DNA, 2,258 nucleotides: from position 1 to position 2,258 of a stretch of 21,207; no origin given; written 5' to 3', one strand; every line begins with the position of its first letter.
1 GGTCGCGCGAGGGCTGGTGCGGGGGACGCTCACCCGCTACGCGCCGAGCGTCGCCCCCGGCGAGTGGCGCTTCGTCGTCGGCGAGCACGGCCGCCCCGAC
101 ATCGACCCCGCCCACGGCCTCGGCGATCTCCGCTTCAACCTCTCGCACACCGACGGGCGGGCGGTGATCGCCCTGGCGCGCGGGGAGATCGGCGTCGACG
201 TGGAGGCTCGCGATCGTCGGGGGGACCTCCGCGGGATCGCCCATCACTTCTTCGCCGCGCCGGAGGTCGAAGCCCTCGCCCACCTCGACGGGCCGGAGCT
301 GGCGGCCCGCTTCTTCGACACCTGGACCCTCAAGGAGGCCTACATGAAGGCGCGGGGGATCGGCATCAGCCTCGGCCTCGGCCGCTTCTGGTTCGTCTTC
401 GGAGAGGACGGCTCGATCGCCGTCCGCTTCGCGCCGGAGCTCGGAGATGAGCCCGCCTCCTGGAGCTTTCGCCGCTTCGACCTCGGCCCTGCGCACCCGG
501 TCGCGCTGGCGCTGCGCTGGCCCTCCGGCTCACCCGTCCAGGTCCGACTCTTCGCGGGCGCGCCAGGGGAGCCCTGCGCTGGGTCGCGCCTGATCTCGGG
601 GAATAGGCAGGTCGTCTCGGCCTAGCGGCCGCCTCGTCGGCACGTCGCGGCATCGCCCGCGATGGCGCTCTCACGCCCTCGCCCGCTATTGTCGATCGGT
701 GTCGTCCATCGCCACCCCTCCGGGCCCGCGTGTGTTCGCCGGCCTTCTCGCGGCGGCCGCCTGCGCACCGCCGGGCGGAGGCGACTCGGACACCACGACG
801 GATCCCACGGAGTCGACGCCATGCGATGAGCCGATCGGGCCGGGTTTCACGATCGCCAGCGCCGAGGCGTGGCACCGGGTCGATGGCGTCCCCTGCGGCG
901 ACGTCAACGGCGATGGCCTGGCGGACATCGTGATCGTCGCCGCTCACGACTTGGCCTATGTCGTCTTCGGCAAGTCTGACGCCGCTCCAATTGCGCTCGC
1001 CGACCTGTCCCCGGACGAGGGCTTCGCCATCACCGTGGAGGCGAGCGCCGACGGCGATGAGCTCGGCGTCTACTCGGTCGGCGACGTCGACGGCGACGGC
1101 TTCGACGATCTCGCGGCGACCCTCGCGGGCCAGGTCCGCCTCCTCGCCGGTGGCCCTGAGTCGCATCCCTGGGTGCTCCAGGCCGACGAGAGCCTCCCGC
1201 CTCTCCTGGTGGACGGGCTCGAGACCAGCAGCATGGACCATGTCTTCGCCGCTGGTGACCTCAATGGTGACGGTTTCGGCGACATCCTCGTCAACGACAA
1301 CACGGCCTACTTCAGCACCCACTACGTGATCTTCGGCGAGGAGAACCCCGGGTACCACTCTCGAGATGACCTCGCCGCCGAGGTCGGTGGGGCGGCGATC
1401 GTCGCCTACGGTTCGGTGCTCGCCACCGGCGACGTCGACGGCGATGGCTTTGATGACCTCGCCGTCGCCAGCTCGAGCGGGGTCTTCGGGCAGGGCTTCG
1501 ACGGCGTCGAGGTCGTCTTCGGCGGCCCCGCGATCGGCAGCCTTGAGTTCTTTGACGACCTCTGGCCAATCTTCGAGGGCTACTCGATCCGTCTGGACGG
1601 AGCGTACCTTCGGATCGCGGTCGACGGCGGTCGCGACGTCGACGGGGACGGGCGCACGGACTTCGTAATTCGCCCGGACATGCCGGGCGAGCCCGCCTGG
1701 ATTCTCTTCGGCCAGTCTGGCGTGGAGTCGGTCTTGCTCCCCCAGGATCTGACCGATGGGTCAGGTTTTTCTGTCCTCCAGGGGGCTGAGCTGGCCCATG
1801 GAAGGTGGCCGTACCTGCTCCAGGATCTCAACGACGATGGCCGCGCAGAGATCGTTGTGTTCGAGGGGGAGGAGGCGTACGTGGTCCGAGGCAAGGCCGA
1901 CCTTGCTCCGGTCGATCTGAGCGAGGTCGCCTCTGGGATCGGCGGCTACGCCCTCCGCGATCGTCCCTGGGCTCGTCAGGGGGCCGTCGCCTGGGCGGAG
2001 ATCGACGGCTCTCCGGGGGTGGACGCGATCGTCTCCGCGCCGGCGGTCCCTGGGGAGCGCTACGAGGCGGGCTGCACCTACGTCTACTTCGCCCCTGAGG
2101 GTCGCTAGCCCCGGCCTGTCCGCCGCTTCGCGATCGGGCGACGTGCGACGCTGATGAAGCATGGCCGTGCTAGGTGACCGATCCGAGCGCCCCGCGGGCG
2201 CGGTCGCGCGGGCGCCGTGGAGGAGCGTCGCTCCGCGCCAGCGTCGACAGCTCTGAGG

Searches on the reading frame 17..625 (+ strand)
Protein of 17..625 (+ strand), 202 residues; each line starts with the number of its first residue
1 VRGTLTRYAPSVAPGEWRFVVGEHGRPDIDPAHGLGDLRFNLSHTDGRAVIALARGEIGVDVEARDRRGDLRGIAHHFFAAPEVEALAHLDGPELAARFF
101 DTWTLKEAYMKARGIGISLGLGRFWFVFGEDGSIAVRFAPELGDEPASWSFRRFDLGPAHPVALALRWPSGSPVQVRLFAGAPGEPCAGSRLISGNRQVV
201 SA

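Call 37: search_protein_families(library=pfam, proteins=[window:17-625:+], max_evalue=0.001)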
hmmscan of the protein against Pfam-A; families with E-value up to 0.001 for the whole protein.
window:17-625:+ (202 aa): 1 family
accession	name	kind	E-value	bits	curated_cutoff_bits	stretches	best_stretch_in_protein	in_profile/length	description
PF01648.25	ACPS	-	6.3e-17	62.1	25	1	58-163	2-109/111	4'-phosphopantetheinyl transferase superfamily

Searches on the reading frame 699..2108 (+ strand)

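Call 37: search_protein_families(library=pfam, proteins=[window:699-2108:+], max_evalue=0.001)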
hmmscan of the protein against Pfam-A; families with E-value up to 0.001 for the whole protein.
window:699-2108:+ (469 aa): 2 families
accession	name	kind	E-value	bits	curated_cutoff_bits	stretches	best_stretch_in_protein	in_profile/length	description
PF01839.29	FG-GAP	-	2.7e-21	75.4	22.1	1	238-265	2-28/37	FG-GAP repeat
PF13517.12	FG-GAP_3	-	2.7e-14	53.9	26.9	1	129-198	1-61/61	FG-GAP-like repeat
